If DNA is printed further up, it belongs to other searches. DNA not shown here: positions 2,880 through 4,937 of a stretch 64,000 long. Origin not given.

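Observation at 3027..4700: Uncharacterized ~550-aa C-terminal half of the SF2 helicase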

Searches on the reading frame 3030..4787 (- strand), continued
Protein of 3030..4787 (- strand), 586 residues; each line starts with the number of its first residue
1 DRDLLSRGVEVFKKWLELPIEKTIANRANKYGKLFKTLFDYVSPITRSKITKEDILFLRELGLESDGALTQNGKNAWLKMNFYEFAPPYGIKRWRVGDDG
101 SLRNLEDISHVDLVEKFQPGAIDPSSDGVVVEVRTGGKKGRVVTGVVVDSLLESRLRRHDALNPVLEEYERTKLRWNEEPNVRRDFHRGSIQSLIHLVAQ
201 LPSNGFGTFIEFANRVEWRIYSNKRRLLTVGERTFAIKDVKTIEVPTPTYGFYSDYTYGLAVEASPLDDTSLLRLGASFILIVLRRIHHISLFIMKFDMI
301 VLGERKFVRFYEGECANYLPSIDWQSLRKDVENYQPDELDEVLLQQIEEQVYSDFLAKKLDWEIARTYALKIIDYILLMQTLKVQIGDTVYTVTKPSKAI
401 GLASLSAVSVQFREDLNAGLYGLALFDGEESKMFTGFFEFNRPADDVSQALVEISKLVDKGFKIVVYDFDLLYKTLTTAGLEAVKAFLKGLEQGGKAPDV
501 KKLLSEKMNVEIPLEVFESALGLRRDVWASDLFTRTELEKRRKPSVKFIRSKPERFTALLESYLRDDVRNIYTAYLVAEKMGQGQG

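Call 30: search_protein_families(library=pfam, proteins=[P0079, P0085, P0086, P0087, P0092, P0100, P0128, P0108], max_evalue=0.01)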
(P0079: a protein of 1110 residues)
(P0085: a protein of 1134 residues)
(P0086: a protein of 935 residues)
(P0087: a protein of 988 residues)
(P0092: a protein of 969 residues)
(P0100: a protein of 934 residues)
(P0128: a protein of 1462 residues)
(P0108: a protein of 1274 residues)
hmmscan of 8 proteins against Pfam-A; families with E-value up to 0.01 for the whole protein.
P0079 (1110 aa): 2 families
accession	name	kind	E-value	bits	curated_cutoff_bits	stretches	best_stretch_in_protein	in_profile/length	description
PF00270.35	DEAD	-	5.2e-15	56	26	1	55-252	2-161/167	DEAD/DEAH box helicase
PF00271.37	Helicase_C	-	3.8e-13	50.1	23.5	1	384-490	13-109/110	Helicase conserved C-terminal domain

P0085 (1134 aa): 3 families
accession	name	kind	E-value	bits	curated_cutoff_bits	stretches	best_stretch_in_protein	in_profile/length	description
PF00270.35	DEAD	-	6.3e-20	72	26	1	69-263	2-161/167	DEAD/DEAH box helicase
PF00271.37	Helicase_C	-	4.4e-13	49.9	23.5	1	394-500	15-109/110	Helicase conserved C-terminal domain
PF04851.21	ResIII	-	0.00028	21.3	22.5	1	66-141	3-79/164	Type III restriction enzyme, res subunit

P0086 (935 aa): 3 families
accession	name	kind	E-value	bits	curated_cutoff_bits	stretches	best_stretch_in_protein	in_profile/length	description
PF00270.35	DEAD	-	1.3e-25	90.5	26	1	53-219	2-166/167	DEAD/DEAH box helicase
PF00271.37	Helicase_C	-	2.8e-11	44.1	23.5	1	309-406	5-108/110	Helicase conserved C-terminal domain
PF04851.21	ResIII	-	4.3e-07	30.4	22.5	1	49-185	2-136/164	Type III restriction enzyme, res subunit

P0087 (988 aa): 4 families
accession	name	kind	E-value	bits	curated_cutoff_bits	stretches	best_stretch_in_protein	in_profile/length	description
PF00270.35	DEAD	-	5.4e-24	85.2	26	1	63-232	2-166/167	DEAD/DEAH box helicase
PF00271.37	Helicase_C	-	9.7e-16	58.4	23.5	1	328-428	7-109/110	Helicase conserved C-terminal domain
PF04851.21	ResIII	-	4.5e-09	36.9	22.5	1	61-227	4-162/164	Type III restriction enzyme, res subunit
PF13307.12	Helicase_C_2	-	0.00063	20.3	25.3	1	334-418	4-101/170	Helicase C-terminal domain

P0092 (969 aa): 3 families
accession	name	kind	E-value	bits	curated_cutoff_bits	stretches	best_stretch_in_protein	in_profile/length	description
PF00270.35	DEAD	-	1.7e-25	90.1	26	1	56-224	2-165/167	DEAD/DEAH box helicase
PF00271.37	Helicase_C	-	1.6e-13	51.3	23.5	1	316-414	6-109/110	Helicase conserved C-terminal domain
PF04851.21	ResIII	-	1.1e-06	29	22.5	1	54-125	4-80/164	Type III restriction enzyme, res subunit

P0100 (934 aa): 3 families
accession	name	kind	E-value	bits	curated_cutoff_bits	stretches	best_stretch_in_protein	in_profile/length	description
PF00270.35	DEAD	-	7.7e-22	78.2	26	1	52-230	2-161/167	DEAD/DEAH box helicase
PF00271.37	Helicase_C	-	4.8e-15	56.2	23.5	1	320-418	11-109/110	Helicase conserved C-terminal domain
PF04851.21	ResIII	-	0.00068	20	22.5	1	64-194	23-134/164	Type III restriction enzyme, res subunit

P0128 (1462 aa): 3 families
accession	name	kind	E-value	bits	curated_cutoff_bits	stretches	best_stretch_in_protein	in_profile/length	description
PF00270.35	DEAD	-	1.5e-25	90.3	26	1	55-228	2-163/167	DEAD/DEAH box helicase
PF00271.37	Helicase_C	-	3.3e-12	47.1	23.5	1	310-406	12-108/110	Helicase conserved C-terminal domain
PF04851.21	ResIII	-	1.3e-09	38.6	22.5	1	51-193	2-139/164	Type III restriction enzyme, res subunit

P0108 (1274 aa): 9 families
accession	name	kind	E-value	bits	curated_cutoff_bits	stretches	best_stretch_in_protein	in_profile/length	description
PF12796.13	Ank_2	-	1.4e-27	96.5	27.3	2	13-113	4-90/90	Ankyrin repeats (3 copies)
PF00023.36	Ank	-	2.3e-27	93.9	21.1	3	84-114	3-33/33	Ankyrin repeat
PF13637.12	Ank_4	-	1.4e-23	82.9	22.7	2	87-136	1-50/50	Ankyrin repeats (many copies)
PF00270.35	DEAD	-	1.9e-23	83.4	26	1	286-469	2-164/167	DEAD/DEAH box helicase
PF13606.12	Ank_3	-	1.5e-22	77.4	22.3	3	83-111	2-30/30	Ankyrin repeat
PF13857.12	Ank_5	-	5.3e-19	68.5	27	2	69-114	1-47/56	Ankyrin repeats (many copies)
PF00271.37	Helicase_C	-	3.5e-16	59.8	23.5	1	548-648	6-109/110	Helicase conserved C-terminal domain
PF04851.21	ResIII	-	1.3e-07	32.1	22.5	1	285-428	5-133/164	Type III restriction enzyme, res subunit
PF13245.12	AAA_19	-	0.008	16.8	25.1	0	288-349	1-61/134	AAA domain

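Call 32: search_protein_families(library=pfam, proteins=[P0002, P0004, P0008, P0009, P0010, P0011, P0013, P0015, P0016], max_evalue=0.05)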
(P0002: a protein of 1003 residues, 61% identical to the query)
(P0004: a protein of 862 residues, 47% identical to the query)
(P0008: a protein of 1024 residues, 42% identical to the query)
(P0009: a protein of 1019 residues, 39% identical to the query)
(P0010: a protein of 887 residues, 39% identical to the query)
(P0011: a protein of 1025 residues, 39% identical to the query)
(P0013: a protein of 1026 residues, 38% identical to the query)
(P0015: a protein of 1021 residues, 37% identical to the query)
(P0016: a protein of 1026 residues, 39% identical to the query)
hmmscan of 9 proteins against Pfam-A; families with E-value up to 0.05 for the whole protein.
P0002 (1003 aa): 2 families
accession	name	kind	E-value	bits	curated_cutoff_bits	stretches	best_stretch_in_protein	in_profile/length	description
PF00270.35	DEAD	-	2.3e-19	70.2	26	1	31-202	3-163/167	DEAD/DEAH box helicase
PF00271.37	Helicase_C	-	5.5e-15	56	23.5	1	306-405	12-108/110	Helicase conserved C-terminal domain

P0004 (862 aa): 1 family
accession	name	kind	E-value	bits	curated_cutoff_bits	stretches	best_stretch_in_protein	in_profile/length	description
PF00271.37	Helicase_C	-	4e-12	46.8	23.5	1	164-262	13-108/110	Helicase conserved C-terminal domain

P0008 (1024 aa): 3 families
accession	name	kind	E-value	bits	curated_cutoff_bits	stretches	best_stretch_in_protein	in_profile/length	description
PF00270.35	DEAD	-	1.4e-22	80.6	26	1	44-219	2-166/167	DEAD/DEAH box helicase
PF00271.37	Helicase_C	-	1e-13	51.9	23.5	1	320-421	13-109/110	Helicase conserved C-terminal domain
PF04851.21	ResIII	-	0.021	15.2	22.5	1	41-178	3-133/164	Type III restriction enzyme, res subunit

P0009 (1019 aa): 3 families
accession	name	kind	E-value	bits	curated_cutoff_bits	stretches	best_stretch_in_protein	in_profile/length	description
PF00270.35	DEAD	-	2.9e-22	79.6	26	1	58-234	2-164/167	DEAD/DEAH box helicase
PF00271.37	Helicase_C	-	5.5e-13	49.6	23.5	1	338-440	10-109/110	Helicase conserved C-terminal domain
PF04851.21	ResIII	-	0.0053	17.1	22.5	1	55-197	3-135/164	Type III restriction enzyme, res subunit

P0010 (887 aa): 2 families
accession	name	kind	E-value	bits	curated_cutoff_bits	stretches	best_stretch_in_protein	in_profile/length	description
PF00271.37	Helicase_C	-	2.5e-10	41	23.5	1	190-288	16-109/110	Helicase conserved C-terminal domain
PF00270.35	DEAD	-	0.0013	18.9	26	1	4-80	96-161/167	DEAD/DEAH box helicase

P0011 (1025 aa): 3 families
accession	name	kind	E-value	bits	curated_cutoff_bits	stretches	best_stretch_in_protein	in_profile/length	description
PF00270.35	DEAD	-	4.8e-18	65.9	26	1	53-194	2-132/167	DEAD/DEAH box helicase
PF00271.37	Helicase_C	-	3.9e-13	50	23.5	1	330-428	13-109/110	Helicase conserved C-terminal domain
PF13482.12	RNase_H_2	-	0.01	16.2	22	0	858-973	14-123/165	RNase_H superfamily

P0013 (1026 aa): 3 families
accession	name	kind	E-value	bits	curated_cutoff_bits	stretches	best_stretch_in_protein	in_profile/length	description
PF00270.35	DEAD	-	1.1e-18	68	26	1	53-224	2-161/167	DEAD/DEAH box helicase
PF00271.37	Helicase_C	-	1.9e-13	51.1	23.5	1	330-429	12-109/110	Helicase conserved C-terminal domain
PF04851.21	ResIII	-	0.0073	16.7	22.5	1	49-162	2-114/164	Type III restriction enzyme, res subunit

P0015 (1021 aa): 3 families
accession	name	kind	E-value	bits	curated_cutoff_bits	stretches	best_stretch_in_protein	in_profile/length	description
PF00270.35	DEAD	-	6.2e-21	75.3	26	1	59-229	3-164/167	DEAD/DEAH box helicase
PF00271.37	Helicase_C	-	3.6e-15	56.6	23.5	1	332-431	12-109/110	Helicase conserved C-terminal domain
PF04851.21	ResIII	-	0.0058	17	22.5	1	55-190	3-133/164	Type III restriction enzyme, res subunit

P0016 (1026 aa): 3 families
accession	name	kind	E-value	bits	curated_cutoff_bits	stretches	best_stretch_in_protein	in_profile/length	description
PF00270.35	DEAD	-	2.8e-21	76.4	26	1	57-230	3-166/167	DEAD/DEAH box helicase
PF00271.37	Helicase_C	-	1.7e-15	57.6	23.5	1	334-436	6-109/110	Helicase conserved C-terminal domain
PF04851.21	ResIII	-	0.0018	18.6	22.5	1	58-165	8-114/164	Type III restriction enzyme, res subunit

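Call 41: find_related_loci(query=A2, collection=genome_contigs, flank=6000)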
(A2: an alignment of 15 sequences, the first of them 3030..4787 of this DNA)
Query A2 (586 aa) in genome_contigs; peptide patterns used: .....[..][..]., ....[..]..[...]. (x = any residue, [..] = any of these).
262 stretches matched a pattern; 211 encode a relative of the query (tblastn E <= 1e-3); the best 80 are kept; 80 distinct loci.
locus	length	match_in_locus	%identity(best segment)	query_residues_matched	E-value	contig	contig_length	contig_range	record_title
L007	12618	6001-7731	75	1-577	0e+0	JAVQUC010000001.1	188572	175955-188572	MAG: Candidatus Caldarchaeum sp. isolate SKYBB_hs_bin7 NODE_100_length_188572_cov_310.572352, whole genome shotgun seque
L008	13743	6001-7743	66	1-581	0e+0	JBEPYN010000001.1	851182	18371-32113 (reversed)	MAG: Nitrososphaerota archaeon isolate 03V1_S199.concoct.093 NODE_4_length_851182_cov_7.010482, whole genome shotgun seq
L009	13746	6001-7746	65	1-582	0e+0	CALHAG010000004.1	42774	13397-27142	MAG: Candidatus Caldarchaeum subterraneum isolate H1_Bin_METABAT__153_1_1 genome assembly, contig: c_000000403693, whole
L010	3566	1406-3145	61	1-581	0e+0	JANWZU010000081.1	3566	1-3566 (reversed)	MAG: Candidatus Caldarchaeum sp. isolate SKYG59 k141_487367, whole genome shotgun sequence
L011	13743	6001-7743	61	1-581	0e+0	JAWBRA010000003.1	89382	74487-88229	MAG: Candidatus Caldarchaeum sp. isolate JZ-1_201705_bins_59 JZ-1_201705_bins_59_scaffold_3, whole genome shotgun sequen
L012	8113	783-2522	59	1-581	0e+0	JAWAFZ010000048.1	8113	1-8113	MAG: Candidatus Caldarchaeum sp. isolate QQ_201912_bins_79 QQ_201912_bins_79_scaffold_48, whole genome shotgun sequence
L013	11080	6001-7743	60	1-581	0e+0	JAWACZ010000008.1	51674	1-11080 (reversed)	MAG: Candidatus Caldarchaeum sp. isolate QQ_201709_bins_146 QQ_201709_bins_146_scaffold_8, whole genome shotgun sequence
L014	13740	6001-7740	59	1-581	0e+0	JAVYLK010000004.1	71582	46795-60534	MAG: Candidatus Caldarchaeum sp. isolate BF3_201808_bins_33 BF3_201808_bins_33_scaffold_4, whole genome shotgun sequence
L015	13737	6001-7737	59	1-580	0e+0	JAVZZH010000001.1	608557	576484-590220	MAG: Candidatus Caldarchaeum sp. isolate JZ-3_201907_bins_57 JZ-3_201907_bins_57_scaffold_1, whole genome shotgun sequen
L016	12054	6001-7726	61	1-579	0e+0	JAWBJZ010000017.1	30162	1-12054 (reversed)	MAG: Candidatus Caldarchaeum sp. isolate GXS_201709_bins_78 GXS_201709_bins_78_scaffold_17, whole genome shotgun sequenc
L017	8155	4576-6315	50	1-580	0e+0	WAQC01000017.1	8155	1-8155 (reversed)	MAG: Candidatus Pelearchaeum sp. isolate S146_89_esom k151_165379, whole genome shotgun sequence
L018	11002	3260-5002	50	1-581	0e+0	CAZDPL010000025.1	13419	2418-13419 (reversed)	MAG TPA_asm: uncultured Nitrososphaeria archaeon isolate binchicken_co184_688 genome assembly, contig: NODE_8600_length_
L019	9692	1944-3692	49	1-583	0e+0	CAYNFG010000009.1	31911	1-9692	MAG TPA_asm: uncultured Nitrososphaeria archaeon isolate SRP141559_co1_273 genome assembly, contig: NODE_535_length_3191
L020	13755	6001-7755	50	1-584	0e+0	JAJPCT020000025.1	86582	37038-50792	MAG: Candidatus Wolframiiraptor gerlachensis isolate A8 NODE_76_length_86582_cov_4_252027, whole genome shotgun sequence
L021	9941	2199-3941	49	1-581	0e+0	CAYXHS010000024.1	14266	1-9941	MAG TPA_asm: uncultured Nitrososphaeria archaeon isolate binchicken_co184_276 genome assembly, contig: NODE_7812_length_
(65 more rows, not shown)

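Call 58: search_protein_families(library=pfam, alignment_id=A4, max_evalue=0.1)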
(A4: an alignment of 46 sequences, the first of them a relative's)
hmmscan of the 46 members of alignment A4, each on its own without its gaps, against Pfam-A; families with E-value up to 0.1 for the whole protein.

A. member 1, P0020 (1041 aa): 4 families
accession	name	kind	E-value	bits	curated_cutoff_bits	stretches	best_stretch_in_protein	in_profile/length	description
PF00270.35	DEAD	-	2.7e-19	70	26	1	62-237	2-166/167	DEAD/DEAH box helicase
PF00271.37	Helicase_C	-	5e-16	59.4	23.5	1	331-434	6-108/110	Helicase conserved C-terminal domain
PF04851.21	ResIII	-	0.015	15.6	22.5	1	58-197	2-134/164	Type III restriction enzyme, res subunit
PF22590.2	Cas3-like_C_2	-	0.078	13.7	27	0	339-410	3-82/106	CRISPR-associated nuclease/helicase Cas3, C-terminal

B. families by the number of members that match (of 46 scanned): 36 families (the first 25 are shown)
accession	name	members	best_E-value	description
PF00271.37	Helicase_C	29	1.8e-17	Helicase conserved C-terminal domain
PF00270.35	DEAD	28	1.6e-25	DEAD/DEAH box helicase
PF04851.21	ResIII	25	6.9e-08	Type III restriction enzyme, res subunit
PF22590.2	Cas3-like_C_2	7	0.0003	CRISPR-associated nuclease/helicase Cas3, C-terminal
PF13401.12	AAA_22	5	0.0032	AAA domain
PF13245.12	AAA_19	3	0.0032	AAA domain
PF01695.23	IstB_IS21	2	0.00068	IstB-like ATP binding protein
PF13604.12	AAA_30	2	0.0031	AAA domain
PF17082.10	Spc29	2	0.0055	Spindle Pole Component 29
PF02562.22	PhoH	2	0.0086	PhoH-like protein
PF13307.12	Helicase_C_2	2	0.025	Helicase C-terminal domain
PF12796.13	Ank_2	1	1.4e-27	Ankyrin repeats (3 copies)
PF00023.36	Ank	1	2.3e-27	Ankyrin repeat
PF13637.12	Ank_4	1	1.4e-23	Ankyrin repeats (many copies)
PF13606.12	Ank_3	1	1.5e-22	Ankyrin repeat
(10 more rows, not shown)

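Call 76: search_protein_families(library=pfam, proteins=[P0047, P0059], max_evalue=0.001)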
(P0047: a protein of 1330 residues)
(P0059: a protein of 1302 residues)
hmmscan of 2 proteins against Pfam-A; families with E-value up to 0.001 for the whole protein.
P0047 (1330 aa): 2 families
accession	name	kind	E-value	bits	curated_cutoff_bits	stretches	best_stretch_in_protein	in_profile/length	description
PF00270.35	DEAD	-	6.4e-20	72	26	1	405-581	3-165/167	DEAD/DEAH box helicase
PF00271.37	Helicase_C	-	8.7e-14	52.2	23.5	1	624-733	5-109/110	Helicase conserved C-terminal domain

P0059 (1302 aa): 3 families
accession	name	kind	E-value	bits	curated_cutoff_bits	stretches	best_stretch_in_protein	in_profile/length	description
PF00270.35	DEAD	-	4.9e-21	75.6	26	1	414-586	2-166/167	DEAD/DEAH box helicase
PF00271.37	Helicase_C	-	2.5e-13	50.7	23.5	1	627-735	4-109/110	Helicase conserved C-terminal domain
PF04851.21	ResIII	-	0.00022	21.6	22.5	1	412-580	4-161/164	Type III restriction enzyme, res subunit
